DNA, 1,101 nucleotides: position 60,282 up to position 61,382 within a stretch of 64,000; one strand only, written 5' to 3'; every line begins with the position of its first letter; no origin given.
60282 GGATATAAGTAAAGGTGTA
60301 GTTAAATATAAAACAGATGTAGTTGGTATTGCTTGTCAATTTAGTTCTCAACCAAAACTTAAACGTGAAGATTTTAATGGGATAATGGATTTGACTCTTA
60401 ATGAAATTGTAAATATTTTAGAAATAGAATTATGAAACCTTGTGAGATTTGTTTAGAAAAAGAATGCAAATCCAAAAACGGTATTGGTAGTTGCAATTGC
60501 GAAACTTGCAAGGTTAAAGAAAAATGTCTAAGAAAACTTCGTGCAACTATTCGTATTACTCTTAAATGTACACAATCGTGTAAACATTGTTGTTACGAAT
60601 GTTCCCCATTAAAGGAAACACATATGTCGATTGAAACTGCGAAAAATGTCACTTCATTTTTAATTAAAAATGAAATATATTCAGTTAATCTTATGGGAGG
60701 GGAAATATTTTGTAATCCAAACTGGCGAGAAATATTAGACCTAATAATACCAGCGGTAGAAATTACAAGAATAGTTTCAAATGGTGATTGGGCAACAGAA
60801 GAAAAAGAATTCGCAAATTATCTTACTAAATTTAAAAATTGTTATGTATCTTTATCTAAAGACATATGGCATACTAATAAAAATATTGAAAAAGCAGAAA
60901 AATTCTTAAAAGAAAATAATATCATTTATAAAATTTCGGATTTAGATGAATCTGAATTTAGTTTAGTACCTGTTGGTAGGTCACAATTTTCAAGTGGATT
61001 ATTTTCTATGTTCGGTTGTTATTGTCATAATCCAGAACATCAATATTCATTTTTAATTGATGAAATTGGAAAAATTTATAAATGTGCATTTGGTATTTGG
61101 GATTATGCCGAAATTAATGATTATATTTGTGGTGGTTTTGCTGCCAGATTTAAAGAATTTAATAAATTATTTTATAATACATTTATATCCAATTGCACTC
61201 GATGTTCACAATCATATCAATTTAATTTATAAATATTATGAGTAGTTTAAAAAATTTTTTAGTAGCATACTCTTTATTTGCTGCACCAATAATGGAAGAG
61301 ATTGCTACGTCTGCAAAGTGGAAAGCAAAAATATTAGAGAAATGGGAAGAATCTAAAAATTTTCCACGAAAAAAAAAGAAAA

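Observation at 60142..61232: Radical-SAM enzyme with extra Cys clusters, translationally coupled to small ORFs: candidate peptide- or nucleotide-modification cassette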

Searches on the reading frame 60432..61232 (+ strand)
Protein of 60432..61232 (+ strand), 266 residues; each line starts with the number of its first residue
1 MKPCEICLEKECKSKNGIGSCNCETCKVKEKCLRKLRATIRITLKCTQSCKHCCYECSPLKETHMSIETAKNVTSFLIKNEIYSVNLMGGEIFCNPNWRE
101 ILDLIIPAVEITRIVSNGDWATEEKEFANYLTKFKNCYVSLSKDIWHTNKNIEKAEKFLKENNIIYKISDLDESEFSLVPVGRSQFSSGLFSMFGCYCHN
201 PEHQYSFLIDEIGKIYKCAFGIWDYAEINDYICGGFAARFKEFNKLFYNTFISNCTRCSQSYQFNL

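Call 3: search_protein_families(library=pfam, proteins=[window:60432-61232:+], max_evalue=1)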
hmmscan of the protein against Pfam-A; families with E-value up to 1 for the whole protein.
window:60432-61232:+ (266 aa): 4 families
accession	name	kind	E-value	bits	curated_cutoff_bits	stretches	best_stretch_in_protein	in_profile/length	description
PF04055.27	Radical_SAM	-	7.5e-06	26.6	29.5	1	41-146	2-112/166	Radical SAM superfamily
PF13353.11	Fer4_12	-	0.0088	16.8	22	1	45-105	14-74/137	4Fe-4S single cluster domain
PF14887.12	HMG_box_5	-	0.089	13.2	25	0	128-159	20-51/86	HMG (high mobility group) box 5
PF25535.1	DUF7919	-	0.12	13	27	1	24-97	34-104/126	Domain of unknown function (DUF7919)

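Call 4: search_protein_families(library=ncbifam, proteins=[window:60432-61232:+], max_evalue=1)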
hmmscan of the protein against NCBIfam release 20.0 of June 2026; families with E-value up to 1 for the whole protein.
window:60432-61232:+ (266 aa): 20 families
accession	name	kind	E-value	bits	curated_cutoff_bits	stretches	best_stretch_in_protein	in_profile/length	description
TIGR04078.1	rSAM_yydG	equivalog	1.3e-15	57.7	300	1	40-149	5-119/309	YydG family radical SAM peptide epimerase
NF012164.0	AlbA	equivalog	2.1e-13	49.6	850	1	35-124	112-201/442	subtilosin maturase AlbA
TIGR04103.1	rSAM_nif11_3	equivalog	3e-09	36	725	1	37-119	6-88/412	nif11-class peptide radical SAM maturase 3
TIGR04167.1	rSAM_SeCys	equivalog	4.1e-08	32.8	300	1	39-105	11-77/303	arsenosugar biosynthesis radical SAM (seleno)protein ArsS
TIGR04250.1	SCM_rSAM_ScmE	equivalog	1e-07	31.2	400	1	39-139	6-106/358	SynChlorMet cassette radical SAM/SPASM protein ScmE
TIGR03962.1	mycofact_rSAM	equivalog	1.8e-07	30.6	265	1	39-153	15-129/339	mycofactocin radical SAM maturase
TIGR04150.1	pseudo_rSAM_GG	subfamily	1.7e-06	27.3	250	1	27-176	112-268/407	TIGR04150 pseudo-rSAM protein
NF049973.1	radical_Rv1681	equivalog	0.00081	18.4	380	1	31-118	67-154/326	Rv1681 family radical SAM protein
TIGR04251.1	SCM_rSAM_ScmF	equivalog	0.0026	17.2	400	1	42-145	10-115/353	SynChlorMet cassette radical SAM/SPASM protein ScmF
NF011718.0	PRK15171.1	equivalog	0.0046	16.1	461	1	87-188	128-235/337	lipopolysaccharide 3-alpha-galactosyltransferase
TIGR03963.1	rSAM_QueE_Clost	equivalog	0.0048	16.6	260.1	1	36-120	20-104/219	putative 7-carboxy-7-deazaguanine synthase QueE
TIGR04403.1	rSAM_skfB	equivalog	0.0059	15.4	300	1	37-151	105-217/402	sporulation killing factor system radical SAM maturase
TIGR03906.1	quino_hemo_SAM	equivalog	0.0069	15.1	453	1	27-95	87-159/467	quinohemoprotein amine dehydrogenase maturation protein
TIGR02666.1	moaA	equivalog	0.0072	15.3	284.05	1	35-105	11-83/336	GTP 3',8-cyclase MoaA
TIGR03913.1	rad_SAM_trio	equivalog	0.0082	14.6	591.75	1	38-105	21-88/477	GDL motif peptide-associated radical SAM/SPASM maturase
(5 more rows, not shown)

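Call 5: search_protein_families(library=phrogs, proteins=[window:60432-61232:+], max_evalue=0.1)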
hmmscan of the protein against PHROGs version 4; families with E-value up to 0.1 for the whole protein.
window:60432-61232:+ (266 aa): 2 families
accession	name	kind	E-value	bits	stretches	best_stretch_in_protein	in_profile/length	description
phrog_9298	-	other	0.0004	20.8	1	45-164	106-218/305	radical SAM domain protein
phrog_16999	-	other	0.00068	20.3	1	40-139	15-104/288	Fe-S oxidoreductase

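Call 6: find_homologous_proteins(query=window:60432-61232:+, max_evalue=0.001)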
Query window:60432-61232:+ (266 aa): 275 proteins with E <= 0.001 among 542 candidates; the best 120 are listed.
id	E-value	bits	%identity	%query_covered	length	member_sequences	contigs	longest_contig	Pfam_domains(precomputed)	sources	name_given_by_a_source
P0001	3.9e-135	467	71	99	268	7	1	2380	PF04055.28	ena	-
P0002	7.3e-135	466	71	100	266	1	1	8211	PF04055.28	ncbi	-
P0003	4.9e-134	464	71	100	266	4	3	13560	PF04055.28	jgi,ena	-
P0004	8.5e-134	463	100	76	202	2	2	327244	-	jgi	jgi:hypothetical protein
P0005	1.5e-132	459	71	100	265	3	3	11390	PF04055.28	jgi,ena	-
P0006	2.1e-132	458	72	100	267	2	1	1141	PF04055.28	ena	-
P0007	1.4e-131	456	68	100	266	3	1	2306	PF04055.28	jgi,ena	-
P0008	4.1e-131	454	67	99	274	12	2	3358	PF04055.28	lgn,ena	-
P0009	7.0e-131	453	67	99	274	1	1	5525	PF04055.28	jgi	jgi:hypothetical protein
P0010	7.8e-131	453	69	100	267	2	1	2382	PF04055.28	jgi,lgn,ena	-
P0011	3.4e-130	451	67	100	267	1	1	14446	PF04055.28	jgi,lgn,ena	-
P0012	1.2e-129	449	70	100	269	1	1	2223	PF04055.28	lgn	-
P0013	2.2e-129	449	68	100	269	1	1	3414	PF04055.28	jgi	jgi:hypothetical protein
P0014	2.5e-128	445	69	100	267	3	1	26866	PF04055.28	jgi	jgi:hypothetical protein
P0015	3.0e-128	445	68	99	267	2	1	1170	PF04055.28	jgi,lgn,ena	-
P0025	4.8e-125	434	67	99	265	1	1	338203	PF04055.28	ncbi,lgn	-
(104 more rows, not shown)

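Call 7: search_dna_similar(query=window:60432-61232:+, collection=phages, mode=protein, max_evalue=0.001)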
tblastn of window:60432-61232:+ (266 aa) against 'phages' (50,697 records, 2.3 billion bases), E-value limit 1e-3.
Records with a match: 4; places in all: 4; records where one place covers at least 80% of the query: 1.
Best place of each record, by identity: <60% 4.
By first word of the organism name: Vibrio 3; uncultured 1.
By host as written in the record: - 1; Vibrio natiegens 1; Vibrio harveyi 1; Vibrio parahaemolyticus 1.
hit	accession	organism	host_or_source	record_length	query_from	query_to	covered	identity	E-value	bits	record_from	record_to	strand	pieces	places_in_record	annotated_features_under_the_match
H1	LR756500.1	uncultured phage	metagenomic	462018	1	265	100%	53.9%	6e-94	308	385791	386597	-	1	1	record has no annotation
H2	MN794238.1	Vibrio phage VH2_2019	Vibrio natiegens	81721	30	219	71%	27.5%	6e-5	50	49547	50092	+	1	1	hypothetical protein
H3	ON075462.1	Vibrio phage V-YDF132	Vibrio harveyi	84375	40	219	68%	26.1%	5e-6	53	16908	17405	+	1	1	radical SAM protein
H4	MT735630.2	Vibrio phage vB_VpS_PG28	Vibrio parahaemolyticus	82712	40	147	41%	35.1%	3e-4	48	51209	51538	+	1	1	radical SAM protein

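Call 10: find_related_loci(query=A1, collection=viral_contigs, flank=4000)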
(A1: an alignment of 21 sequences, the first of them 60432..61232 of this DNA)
Query A1 (266 aa) in viral_contigs; peptide patterns used: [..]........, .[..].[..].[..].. (x = any residue, [..] = any of these).
60 stretches matched a pattern; 33 encode a relative of the query (tblastn E <= 1e-3); 32 distinct loci.
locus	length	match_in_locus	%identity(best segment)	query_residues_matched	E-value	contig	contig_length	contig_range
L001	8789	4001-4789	67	1-263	1e-123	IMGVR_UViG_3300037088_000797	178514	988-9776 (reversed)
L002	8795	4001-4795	66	1-265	1e-120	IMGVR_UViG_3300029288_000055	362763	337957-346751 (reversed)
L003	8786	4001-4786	65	1-261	2e-116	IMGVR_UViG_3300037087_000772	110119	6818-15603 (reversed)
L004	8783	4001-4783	56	1-262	2e-100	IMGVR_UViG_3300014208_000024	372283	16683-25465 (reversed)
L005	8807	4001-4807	54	1-265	8e-98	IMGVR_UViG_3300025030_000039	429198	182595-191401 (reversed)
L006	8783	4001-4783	54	3-263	1e-95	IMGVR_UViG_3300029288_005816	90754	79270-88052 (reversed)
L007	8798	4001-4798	54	1-264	4e-93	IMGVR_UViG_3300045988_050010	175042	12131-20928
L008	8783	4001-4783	54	4-266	3e-92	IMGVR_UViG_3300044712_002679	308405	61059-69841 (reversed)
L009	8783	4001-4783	46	4-265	5e-90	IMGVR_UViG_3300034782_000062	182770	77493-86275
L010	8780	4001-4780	51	1-258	8e-87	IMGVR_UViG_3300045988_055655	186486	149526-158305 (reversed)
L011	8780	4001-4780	51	1-258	8e-87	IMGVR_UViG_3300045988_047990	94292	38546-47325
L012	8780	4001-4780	50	1-258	4e-86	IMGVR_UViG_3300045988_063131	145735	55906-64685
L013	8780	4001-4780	46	1-263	2e-85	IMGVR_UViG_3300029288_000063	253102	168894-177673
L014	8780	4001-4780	51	3-260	2e-84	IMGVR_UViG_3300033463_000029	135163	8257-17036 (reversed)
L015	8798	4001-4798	50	1-264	3e-83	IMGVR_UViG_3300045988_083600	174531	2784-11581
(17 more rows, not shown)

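Call 15: search_solved_structures(query=A1, max_evalue=1, show_alignments=3)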
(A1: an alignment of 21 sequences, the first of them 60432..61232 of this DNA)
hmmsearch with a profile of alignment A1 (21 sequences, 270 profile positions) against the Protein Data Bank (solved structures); distinct sequences matched with E-value up to 1: 17.
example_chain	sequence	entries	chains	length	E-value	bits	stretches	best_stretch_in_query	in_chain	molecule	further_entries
8ai6_A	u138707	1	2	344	9.8e-20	74.3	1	36-148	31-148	Putative peptide biosynthesis protein YydG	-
8ai1_A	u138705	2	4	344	1e-19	74.2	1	36-148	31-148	Putative peptide biosynthesis protein YydG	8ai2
8ai3_A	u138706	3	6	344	1.1e-19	74.1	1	36-148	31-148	Putative peptide biosynthesis protein YydG | Radical SAM core domain-containing protein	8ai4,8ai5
9dfu_A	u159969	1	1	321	3.4e-08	36.4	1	39-173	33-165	Radical SAM core domain-containing protein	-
9dfn_A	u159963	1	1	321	4.9e-08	35.9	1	40-173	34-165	Radical SAM core domain-containing protein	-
6b4c_A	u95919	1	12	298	5.1e-05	26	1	41-151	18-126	Viperin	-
9dfw_A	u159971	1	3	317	5.3e-05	26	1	41-151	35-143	Radical SAM core domain-containing protein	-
9dgw_A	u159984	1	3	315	5.3e-05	26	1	41-151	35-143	Radical SAM core domain-containing protein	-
7n7i_A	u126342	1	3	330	5.8e-05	25.8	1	41-151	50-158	Viperin-like enzyme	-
6efn_A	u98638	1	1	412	6.9e-05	25.6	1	34-146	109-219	Sporulation killing factor maturation protein SkfB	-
2a5h_A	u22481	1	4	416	0.0055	19.4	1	38-138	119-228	L-lysine 2,3-aminomutase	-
7n7h_A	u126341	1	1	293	0.0073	19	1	40-150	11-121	VIPERIN-LIKE ENZYME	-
5vsl_A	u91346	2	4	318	0.037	16.6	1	38-121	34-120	Radical S-adenosyl methionine domain-containing protein 2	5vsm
6q2p_A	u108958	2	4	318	0.037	16.6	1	38-121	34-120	Radical S-adenosyl methionine domain-containing protein 2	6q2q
3t7v_A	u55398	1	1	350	0.042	16.5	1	34-107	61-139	methylornithine synthase PylB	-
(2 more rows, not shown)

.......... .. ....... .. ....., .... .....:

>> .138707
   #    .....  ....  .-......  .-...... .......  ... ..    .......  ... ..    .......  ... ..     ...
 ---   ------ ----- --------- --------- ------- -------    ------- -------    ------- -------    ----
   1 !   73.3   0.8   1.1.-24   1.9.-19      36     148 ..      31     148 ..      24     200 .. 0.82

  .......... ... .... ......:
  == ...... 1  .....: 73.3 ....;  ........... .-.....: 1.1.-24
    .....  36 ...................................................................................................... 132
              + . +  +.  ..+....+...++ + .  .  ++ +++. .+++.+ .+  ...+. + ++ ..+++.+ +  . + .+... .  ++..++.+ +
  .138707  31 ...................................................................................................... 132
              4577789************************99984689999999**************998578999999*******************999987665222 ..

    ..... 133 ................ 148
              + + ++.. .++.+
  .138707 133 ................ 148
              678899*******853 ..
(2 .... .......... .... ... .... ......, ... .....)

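Call 24: find_related_loci(query=A1, collection=genome_contigs, flank=5000)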
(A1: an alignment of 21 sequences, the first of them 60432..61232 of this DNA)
Query A1 (266 aa) in genome_contigs; peptide patterns used: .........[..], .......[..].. (x = any residue, [..] = any of these).
22 stretches matched a pattern; 4 encode a relative of the query (tblastn E <= 1e-3); 4 distinct loci.
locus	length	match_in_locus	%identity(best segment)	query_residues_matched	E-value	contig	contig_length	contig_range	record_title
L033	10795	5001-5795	66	1-265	1e-121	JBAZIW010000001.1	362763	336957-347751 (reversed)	MAG: Candidatus Paceibacterota bacterium isolate SO_2017_LW4_104 scaffold_78_c1_LW137-91_2017, whole genome shotgun sequ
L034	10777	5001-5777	49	1-258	4e-82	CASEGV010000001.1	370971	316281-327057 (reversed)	uncultured Mycoplasmatota bacterium isolate A2_L3_372372_idba_bin.42 genome assembly, contig: A2_L3_372372_idba_bin.42.f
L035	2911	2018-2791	45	3-262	4e-78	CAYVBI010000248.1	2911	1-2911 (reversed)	MAG TPA_asm: uncultured Dehalococcoidales bacterium isolate SRP178699_co1_305 genome assembly, contig: NODE_56009_length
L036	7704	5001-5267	27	38-124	2e-5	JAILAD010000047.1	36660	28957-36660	MAG: Lachnospiraceae bacterium isolate RUI524 k141_6342969_flag=0_multi=100.0000_len=36660, whole genome shotgun sequenc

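Call 25: predict_structure(alignment_id=A1)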
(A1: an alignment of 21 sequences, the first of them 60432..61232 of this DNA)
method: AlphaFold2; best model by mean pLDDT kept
length: 266 residues; sequences in the alignment: 21
mean_pLDDT: 76.7   pTM: 0.80
mean pLDDT of the five models: 76.7, 74.3, 74.1, 72.6, 71.2
residues with pLDDT >= 90: 103; 70-90: 73; 50-70: 44; < 50: 46
segments of 3 or more residues with pLDDT < 50: 1-5, 9-21, 171-197
pLDDT, mean of each block of 10 residues (from residue 1): 45 45 57 77 87 73 96 97 86 95 97 90 93 95 75 94 85 42 38 47 75 83 87 90 77 69 73
secondary structure, 60 per line:
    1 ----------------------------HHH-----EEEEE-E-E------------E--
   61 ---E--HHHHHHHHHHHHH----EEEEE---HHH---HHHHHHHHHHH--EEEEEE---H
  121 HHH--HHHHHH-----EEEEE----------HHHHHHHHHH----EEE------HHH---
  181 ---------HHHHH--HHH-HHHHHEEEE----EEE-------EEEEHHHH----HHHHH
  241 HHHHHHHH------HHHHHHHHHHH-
elements in order: E37-41 H67-79 E84-88 H98-108 E111-116 H120-123 H126-131 E137-141 H152-161 E166-168 H190-194 H201-205 E206-209 E214-216 E224-227 H228-231 H236-248 H255-265

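Call 30: search_protein_representatives(alignment_id=A1)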
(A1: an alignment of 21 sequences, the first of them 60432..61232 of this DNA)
Query: 21 sequences, 270 profile positions. Proteins with E-value up to 0.001 (for the whole library): 4855; up to 1e-10: 224; up to 1e-30: 63. The best 150 are listed.
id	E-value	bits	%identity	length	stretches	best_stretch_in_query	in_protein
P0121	6.7e-114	396.2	-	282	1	2-266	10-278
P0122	2.5e-100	351.7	-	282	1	3-265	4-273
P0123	4.2e-100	351.0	-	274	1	2-262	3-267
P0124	4.7e-94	331.1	-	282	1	2-265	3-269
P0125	9.8e-94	330.1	-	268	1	2-262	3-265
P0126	1.1e-93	329.9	-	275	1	1-266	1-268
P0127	2.1e-92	325.8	-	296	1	2-266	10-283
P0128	7.2e-90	317.4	-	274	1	1-266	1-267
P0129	6.6e-88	311.0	-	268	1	1-262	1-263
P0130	1.1e-85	303.6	-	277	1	1-264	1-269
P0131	7.0e-85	301.1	-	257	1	10-261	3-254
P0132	2.7e-82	292.6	-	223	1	63-264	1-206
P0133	3.3e-80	285.7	-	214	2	134-266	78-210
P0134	3.4e-78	279.1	-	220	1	62-266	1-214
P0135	8.5e-77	274.5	-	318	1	3-264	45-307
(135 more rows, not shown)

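Call 37: get_annotated_region(hit=H3, flank=6000)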
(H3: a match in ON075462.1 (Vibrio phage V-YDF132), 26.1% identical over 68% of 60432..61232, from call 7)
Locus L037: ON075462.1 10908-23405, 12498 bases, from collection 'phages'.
description: Vibrio phage V-YDF132, complete genome.
organism: Vibrio phage V-YDF132 (NCBI taxid 2932862)
taxonomy: Viruses; Duplodnaviria; Heunggongvirae; Uroviricota; Caudoviricetes
host: Vibrio harveyi; source: -; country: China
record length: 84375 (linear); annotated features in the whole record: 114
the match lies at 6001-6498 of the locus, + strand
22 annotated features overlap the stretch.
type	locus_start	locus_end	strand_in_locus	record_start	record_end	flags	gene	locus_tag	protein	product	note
CDS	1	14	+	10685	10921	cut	-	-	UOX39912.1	hypothetical protein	-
CDS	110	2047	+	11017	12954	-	-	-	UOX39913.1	hypothetical protein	-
CDS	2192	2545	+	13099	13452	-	-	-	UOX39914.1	hypothetical protein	-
CDS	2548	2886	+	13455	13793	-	-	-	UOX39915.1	hypothetical protein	-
CDS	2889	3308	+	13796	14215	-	-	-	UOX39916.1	hypothetical protein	-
CDS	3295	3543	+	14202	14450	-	-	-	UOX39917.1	hypothetical protein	-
CDS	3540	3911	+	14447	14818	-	-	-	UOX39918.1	hypothetical protein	-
CDS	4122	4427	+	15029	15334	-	-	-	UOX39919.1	hypothetical protein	-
CDS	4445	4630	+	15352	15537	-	-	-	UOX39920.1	hypothetical protein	-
CDS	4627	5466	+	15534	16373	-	-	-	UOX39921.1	polyamine aminopropyltransferase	-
CDS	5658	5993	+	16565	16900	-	-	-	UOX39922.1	hypothetical protein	-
CDS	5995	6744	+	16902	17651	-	-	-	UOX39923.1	radical SAM protein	-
CDS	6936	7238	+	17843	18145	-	-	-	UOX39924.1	hypothetical protein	-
CDS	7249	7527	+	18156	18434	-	-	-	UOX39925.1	hypothetical protein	-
CDS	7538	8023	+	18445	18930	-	-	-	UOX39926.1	hypothetical protein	-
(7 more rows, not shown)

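Call 43: find_encoding_contigs(protein=P0003, flank=5000, max_places=3)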
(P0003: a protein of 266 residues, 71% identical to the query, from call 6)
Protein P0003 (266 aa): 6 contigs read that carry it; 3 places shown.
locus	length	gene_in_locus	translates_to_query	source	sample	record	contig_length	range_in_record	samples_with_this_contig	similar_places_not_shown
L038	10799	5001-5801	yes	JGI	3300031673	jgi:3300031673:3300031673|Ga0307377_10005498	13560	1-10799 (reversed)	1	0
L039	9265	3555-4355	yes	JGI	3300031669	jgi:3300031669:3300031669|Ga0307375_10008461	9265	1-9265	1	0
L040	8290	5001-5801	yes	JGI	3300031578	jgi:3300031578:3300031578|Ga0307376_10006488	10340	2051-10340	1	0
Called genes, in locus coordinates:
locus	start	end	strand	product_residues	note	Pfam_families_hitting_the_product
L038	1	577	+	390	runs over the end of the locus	-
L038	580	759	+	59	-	-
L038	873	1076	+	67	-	-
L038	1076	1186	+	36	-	-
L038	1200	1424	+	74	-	-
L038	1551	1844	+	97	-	-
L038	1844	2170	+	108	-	-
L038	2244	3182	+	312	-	-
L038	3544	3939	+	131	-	-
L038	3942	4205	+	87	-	-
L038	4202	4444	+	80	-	-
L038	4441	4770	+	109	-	-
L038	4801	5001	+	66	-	-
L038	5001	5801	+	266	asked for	PF04055:Radical_SAM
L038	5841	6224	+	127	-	-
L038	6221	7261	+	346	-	PF09414:RNA_ligase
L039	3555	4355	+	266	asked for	PF04055:Radical_SAM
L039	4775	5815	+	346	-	PF09414:RNA_ligase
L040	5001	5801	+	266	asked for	PF04055:Radical_SAM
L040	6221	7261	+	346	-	PF09414:RNA_ligase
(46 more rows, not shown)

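Call 44: find_encoding_contigs(protein=P0014, flank=5000, max_places=2)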
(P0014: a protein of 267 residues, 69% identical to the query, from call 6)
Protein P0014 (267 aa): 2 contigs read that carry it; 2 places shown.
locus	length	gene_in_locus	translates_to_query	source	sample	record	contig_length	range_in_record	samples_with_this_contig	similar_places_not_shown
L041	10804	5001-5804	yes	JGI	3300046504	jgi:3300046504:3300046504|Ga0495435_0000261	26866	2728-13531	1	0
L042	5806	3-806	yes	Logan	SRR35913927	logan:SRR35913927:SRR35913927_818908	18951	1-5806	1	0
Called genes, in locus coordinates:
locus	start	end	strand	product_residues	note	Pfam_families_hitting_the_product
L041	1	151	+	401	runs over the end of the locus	-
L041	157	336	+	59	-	-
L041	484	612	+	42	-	-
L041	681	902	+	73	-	-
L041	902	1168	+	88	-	-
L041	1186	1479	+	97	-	-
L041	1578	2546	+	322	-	-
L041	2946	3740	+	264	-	PF07460:NUMOD3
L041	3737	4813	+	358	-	PF09414:RNA_ligase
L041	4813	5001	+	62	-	-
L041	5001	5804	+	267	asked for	PF04055:Radical_SAM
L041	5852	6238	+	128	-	-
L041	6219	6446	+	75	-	-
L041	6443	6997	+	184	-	-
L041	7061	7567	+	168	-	-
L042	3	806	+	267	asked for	PF04055:Radical_SAM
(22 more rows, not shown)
